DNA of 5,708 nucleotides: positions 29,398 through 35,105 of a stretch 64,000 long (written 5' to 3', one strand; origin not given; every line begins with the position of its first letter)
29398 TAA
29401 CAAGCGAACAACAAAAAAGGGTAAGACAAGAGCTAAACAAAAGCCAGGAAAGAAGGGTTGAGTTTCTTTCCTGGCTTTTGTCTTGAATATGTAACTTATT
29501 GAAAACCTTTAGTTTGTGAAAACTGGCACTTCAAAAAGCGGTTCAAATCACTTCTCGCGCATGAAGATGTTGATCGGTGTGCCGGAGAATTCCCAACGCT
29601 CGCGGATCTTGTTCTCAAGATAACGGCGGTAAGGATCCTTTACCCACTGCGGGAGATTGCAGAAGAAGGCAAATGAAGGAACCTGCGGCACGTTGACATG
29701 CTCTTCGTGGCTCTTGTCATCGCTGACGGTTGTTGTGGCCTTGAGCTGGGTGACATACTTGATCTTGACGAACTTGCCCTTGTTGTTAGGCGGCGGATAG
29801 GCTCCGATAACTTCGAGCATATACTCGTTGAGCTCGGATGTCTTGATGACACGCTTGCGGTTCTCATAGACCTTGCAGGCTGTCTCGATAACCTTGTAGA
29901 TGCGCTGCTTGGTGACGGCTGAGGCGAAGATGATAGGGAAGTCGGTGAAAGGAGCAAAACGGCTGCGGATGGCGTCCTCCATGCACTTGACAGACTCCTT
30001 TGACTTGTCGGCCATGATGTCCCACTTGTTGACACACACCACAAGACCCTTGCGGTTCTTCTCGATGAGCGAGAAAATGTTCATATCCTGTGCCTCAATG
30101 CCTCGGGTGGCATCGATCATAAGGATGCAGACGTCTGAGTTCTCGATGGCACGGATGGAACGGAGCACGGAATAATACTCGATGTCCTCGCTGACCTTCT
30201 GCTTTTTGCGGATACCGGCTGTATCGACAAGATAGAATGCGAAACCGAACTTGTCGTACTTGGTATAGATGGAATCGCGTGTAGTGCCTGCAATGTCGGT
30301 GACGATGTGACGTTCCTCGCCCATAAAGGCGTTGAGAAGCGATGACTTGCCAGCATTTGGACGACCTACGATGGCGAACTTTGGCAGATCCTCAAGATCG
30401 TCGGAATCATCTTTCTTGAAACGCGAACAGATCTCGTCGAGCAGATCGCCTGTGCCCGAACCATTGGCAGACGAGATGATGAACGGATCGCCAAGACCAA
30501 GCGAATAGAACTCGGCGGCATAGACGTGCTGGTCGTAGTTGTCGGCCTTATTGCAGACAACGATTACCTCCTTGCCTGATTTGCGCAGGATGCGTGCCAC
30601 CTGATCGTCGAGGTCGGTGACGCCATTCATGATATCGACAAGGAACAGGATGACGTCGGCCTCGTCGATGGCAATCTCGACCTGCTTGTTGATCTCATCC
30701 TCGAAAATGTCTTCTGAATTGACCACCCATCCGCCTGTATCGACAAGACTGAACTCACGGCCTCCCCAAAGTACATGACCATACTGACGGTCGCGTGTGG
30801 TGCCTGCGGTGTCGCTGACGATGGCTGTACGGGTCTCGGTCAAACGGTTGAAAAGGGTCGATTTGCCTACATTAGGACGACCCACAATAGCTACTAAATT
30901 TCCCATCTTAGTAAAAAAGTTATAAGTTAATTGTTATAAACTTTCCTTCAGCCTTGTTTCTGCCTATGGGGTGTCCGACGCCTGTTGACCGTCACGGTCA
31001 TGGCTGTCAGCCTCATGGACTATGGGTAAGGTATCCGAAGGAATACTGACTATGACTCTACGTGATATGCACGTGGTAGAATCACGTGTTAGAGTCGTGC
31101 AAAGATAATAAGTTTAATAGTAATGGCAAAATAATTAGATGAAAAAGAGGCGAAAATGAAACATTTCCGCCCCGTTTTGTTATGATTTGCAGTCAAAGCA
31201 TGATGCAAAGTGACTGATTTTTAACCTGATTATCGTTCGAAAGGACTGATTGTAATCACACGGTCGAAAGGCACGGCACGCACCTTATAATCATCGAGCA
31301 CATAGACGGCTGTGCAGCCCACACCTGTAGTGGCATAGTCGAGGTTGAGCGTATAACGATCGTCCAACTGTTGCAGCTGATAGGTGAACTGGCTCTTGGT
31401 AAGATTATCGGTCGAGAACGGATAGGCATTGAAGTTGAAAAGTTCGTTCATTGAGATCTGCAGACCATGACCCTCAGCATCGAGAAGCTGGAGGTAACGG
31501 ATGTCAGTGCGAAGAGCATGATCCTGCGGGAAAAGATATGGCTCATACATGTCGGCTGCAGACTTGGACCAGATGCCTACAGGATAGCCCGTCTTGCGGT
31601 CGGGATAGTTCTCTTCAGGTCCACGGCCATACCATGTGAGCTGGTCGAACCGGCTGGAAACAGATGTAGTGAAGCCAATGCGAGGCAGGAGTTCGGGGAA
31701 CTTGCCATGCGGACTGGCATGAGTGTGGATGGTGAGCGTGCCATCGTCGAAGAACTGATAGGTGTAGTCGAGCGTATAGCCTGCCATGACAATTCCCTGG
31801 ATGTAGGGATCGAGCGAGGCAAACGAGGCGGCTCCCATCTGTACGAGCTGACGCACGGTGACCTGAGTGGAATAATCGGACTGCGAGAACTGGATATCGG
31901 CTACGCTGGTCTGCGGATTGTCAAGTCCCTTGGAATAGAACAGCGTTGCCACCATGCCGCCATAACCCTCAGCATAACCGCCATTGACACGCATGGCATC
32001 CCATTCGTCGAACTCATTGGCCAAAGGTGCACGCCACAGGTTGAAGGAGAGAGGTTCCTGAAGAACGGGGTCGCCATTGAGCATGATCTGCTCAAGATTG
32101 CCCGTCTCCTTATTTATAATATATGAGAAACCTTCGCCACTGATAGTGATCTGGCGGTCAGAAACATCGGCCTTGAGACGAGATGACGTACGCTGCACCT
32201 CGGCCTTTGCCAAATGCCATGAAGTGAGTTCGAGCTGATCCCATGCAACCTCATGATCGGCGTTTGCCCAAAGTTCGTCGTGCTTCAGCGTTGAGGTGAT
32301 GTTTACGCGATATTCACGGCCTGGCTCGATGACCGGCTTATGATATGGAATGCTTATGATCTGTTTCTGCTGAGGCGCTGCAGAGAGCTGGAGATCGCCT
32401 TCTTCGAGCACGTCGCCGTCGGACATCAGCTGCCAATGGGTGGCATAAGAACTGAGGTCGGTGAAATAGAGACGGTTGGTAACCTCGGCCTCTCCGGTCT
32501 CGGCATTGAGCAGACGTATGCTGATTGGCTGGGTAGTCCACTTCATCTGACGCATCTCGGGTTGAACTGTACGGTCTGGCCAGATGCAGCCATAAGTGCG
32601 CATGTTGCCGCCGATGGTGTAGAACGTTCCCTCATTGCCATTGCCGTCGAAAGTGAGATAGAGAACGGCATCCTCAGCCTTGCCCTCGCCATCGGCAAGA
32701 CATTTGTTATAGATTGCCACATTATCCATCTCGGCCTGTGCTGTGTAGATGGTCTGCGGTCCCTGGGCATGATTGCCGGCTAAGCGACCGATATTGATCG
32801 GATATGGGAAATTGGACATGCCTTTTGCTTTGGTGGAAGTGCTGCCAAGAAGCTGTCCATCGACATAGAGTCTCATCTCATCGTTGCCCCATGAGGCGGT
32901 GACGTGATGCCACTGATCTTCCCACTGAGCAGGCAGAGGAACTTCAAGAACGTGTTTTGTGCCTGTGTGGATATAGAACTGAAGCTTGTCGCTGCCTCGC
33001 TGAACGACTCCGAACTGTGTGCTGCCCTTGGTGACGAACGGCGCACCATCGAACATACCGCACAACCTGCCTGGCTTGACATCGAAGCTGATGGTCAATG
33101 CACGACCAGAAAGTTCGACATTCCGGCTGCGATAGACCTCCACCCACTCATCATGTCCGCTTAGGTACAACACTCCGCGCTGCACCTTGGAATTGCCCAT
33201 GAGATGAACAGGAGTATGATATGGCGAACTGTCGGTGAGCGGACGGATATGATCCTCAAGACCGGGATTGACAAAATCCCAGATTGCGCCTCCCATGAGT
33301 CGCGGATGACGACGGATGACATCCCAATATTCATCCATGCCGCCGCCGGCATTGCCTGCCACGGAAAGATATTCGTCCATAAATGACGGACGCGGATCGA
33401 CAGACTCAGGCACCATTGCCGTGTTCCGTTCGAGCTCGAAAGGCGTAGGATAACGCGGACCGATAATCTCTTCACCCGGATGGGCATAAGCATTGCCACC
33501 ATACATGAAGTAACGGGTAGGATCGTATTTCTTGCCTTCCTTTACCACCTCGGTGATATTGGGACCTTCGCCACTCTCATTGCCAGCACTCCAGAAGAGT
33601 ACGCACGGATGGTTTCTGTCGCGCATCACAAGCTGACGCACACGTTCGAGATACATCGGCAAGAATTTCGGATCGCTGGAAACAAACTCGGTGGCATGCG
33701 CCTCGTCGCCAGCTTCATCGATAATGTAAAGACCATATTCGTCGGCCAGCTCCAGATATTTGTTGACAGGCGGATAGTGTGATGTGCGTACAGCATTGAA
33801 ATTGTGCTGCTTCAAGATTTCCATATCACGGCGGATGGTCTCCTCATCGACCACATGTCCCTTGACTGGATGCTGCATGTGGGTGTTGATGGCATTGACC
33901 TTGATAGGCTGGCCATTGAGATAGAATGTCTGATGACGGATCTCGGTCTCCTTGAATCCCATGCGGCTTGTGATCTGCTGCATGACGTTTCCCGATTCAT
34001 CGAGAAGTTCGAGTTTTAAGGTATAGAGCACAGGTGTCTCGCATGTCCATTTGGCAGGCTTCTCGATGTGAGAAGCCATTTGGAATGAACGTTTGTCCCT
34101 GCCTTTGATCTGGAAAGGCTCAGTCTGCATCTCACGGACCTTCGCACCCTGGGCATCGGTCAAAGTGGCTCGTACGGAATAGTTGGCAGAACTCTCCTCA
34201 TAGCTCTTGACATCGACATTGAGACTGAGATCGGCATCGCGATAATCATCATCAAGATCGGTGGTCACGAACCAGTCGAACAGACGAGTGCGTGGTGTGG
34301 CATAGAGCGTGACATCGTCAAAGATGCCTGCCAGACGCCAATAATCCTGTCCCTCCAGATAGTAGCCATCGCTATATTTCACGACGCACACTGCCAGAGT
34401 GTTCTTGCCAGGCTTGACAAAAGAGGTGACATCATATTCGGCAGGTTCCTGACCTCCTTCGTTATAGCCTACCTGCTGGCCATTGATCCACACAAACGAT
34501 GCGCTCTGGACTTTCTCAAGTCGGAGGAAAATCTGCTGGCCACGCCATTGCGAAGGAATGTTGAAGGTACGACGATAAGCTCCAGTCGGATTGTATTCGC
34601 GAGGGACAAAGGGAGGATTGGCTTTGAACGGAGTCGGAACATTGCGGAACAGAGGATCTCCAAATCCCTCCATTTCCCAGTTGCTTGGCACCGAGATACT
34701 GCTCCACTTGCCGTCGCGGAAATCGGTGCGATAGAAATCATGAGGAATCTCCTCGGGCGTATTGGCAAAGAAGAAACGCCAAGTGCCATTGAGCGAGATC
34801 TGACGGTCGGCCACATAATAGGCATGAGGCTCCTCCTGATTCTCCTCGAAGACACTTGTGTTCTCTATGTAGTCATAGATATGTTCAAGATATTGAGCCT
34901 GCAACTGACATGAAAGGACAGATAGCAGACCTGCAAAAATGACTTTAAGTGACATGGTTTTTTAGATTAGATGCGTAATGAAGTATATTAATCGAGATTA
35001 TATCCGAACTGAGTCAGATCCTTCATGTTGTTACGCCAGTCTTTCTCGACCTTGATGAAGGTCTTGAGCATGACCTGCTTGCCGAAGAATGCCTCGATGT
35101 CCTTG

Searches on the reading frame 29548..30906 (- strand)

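Call 29: search_protein_families(library=pfam, proteins=[window:29548-30906:-], max_evalue=1)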
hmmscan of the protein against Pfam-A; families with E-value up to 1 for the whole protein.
window:29548-30906:- (452 aa): 37 families (the best 25 are shown)
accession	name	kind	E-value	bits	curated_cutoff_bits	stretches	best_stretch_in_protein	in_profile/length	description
PF01926.29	MMR_HSR1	-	5.3e-60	200.9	21.9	2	5-120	2-113/113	50S ribosome-binding GTPase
PF02421.24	FeoB_N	-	5.6e-27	94.6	27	2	5-142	3-138/156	Ferrous iron transport protein B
PF14714.11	KH_dom-like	-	5.2e-25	88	27.3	2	408-450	39-81/81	KH-domain-like of EngA bacterial GTPase enzymes, C-terminal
PF00009.33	GTP_EFTU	-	1.1e-23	84.3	26.5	2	250-345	86-184/188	Elongation factor Tu GTP binding domain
PF00350.29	Dynamin_N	-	2.1e-12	47.8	27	3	178-201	2-25/168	Dynamin family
PF04548.22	AIG1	-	3.3e-10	40.1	27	2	6-110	4-110/212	AIG1 family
PF03193.22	RsgA_GTPase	-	1.8e-09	38.1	30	2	106-234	48-170/174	RsgA GTPase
PF08477.19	Roc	-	2.9e-07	31.2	27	2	176-296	1-119/119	Ras of Complex, Roc, domain of DAPkinase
PF00005.33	ABC_tran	-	4.3e-07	31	25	2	175-201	12-38/137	ABC transporter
PF09439.16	SRPRB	-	3.5e-06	26.9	25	2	4-121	5-119/178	Signal recognition particle receptor beta subunit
PF00071.28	Ras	-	7.2e-06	26.1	21.6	2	176-345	1-158/162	Ras family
PF05621.17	TniB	-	6.6e-05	22.9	22.4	1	172-265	33-126/189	Bacterial TniB protein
PF10662.15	PduV-EutP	-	7.5e-05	23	21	1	74-157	55-139/143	Ethanolamine utilisation - propanediol utilisation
PF00025.27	Arf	-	0.00016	21.7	22.3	1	177-341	17-168/174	ADP-ribosylation factor family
PF13401.12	AAA_22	-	0.00029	21.6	27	1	4-42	7-33/130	AAA domain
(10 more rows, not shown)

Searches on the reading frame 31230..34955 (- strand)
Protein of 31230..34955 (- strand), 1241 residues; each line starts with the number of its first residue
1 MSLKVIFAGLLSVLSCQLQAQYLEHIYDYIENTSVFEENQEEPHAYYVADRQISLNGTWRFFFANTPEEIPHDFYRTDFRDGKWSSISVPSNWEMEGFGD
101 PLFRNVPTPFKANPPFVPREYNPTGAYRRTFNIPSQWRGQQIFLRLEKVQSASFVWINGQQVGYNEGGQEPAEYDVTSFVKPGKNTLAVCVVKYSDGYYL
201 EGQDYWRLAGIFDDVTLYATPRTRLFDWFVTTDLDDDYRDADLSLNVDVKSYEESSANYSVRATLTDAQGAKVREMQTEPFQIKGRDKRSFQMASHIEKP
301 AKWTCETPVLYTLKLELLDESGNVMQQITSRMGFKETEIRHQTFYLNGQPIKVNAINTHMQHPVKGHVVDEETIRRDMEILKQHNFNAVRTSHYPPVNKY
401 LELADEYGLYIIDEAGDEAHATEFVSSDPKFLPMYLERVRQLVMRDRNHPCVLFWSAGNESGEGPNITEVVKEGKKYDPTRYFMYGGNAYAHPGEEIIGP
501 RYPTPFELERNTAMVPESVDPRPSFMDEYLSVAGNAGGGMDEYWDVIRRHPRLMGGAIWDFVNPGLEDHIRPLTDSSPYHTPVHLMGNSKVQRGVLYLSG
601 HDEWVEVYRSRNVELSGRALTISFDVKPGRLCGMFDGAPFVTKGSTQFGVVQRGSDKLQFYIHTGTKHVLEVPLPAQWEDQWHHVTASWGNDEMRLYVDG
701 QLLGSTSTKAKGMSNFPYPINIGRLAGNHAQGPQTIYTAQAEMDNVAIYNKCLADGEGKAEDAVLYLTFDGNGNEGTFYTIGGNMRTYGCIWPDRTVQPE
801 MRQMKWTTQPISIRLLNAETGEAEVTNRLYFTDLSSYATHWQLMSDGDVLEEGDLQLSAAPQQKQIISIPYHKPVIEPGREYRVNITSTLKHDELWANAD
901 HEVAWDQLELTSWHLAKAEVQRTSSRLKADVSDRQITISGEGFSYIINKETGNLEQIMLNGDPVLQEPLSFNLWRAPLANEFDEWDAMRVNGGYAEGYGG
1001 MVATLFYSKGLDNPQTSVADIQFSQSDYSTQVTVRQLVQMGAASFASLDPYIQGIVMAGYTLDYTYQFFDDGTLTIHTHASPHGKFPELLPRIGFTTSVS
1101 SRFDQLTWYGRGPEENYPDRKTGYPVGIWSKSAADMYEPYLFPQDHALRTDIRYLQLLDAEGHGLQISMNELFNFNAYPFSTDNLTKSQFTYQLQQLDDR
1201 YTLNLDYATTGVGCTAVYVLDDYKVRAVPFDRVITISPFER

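Call 29: search_protein_families(library=pfam, proteins=[window:31230-34955:-], max_evalue=1)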
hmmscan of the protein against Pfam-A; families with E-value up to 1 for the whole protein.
window:31230-34955:- (1241 aa): 17 families
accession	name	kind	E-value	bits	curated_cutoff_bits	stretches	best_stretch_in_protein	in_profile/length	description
PF02836.23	Glyco_hydro_2_C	-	4.4e-56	190.7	21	1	338-568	2-249/302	Glycosyl hydrolases family 2, TIM barrel domain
PF02929.23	Bgal_small_N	-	2.9e-54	184.8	25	1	939-1227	1-238/248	Beta galactosidase small chain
PF02837.24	Glyco_hydro_2_N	-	3.3e-46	157.7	28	1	54-221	3-169/169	Glycosyl hydrolases family 2, sugar binding domain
PF16353.11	LacZ_4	-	4.4e-25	88.2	27.3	1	824-910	2-86/87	Beta-galactosidase, domain 4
PF00703.27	Glyco_hydro_2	-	5.2e-19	69.5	23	1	223-335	1-109/109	Glycosyl hydrolases family 2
PF13385.13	Laminin_G_3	-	4.3e-16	59.8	27.6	1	612-755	11-147/151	Concanavalin A-like lectin/glucanases superfamily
PF22666.2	Glyco_hydro_2_N2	-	6e-08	33.4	27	1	126-191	51-117/167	Glycosyl hydrolase 2 galactose-binding domain-like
PF21467.3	BetaGal_gal-bd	-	0.00018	22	27.3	1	127-185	4-62/62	Beta-galactosidase, galactose-binding domain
PF02210.31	Laminin_G_2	-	0.00019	22.3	22.9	1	650-728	22-100/126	Laminin G domain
PF13364.12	BetaGal_ABD2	-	0.00055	21.1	23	1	124-192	36-107/112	Beta-galactosidase second all-beta domain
PF00722.28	Glyco_hydro_16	-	0.0013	18.6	22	1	660-731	89-158/175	Glycosyl hydrolases family 16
PF02973.23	Sialidase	-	0.0017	18.3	26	1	647-757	71-180/189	Sialidase, N-terminal domain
PF03198.20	Glyco_hydro_72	-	0.0078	16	25.9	1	341-460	25-145/314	Glucanosyltransferase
PF00054.30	Laminin_G_1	-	0.051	14.2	24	0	657-726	30-101/131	Laminin G domain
PF22925.3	TS_C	-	0.079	13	27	1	678-754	127-200/202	Trans-sialidase, C-terminal domain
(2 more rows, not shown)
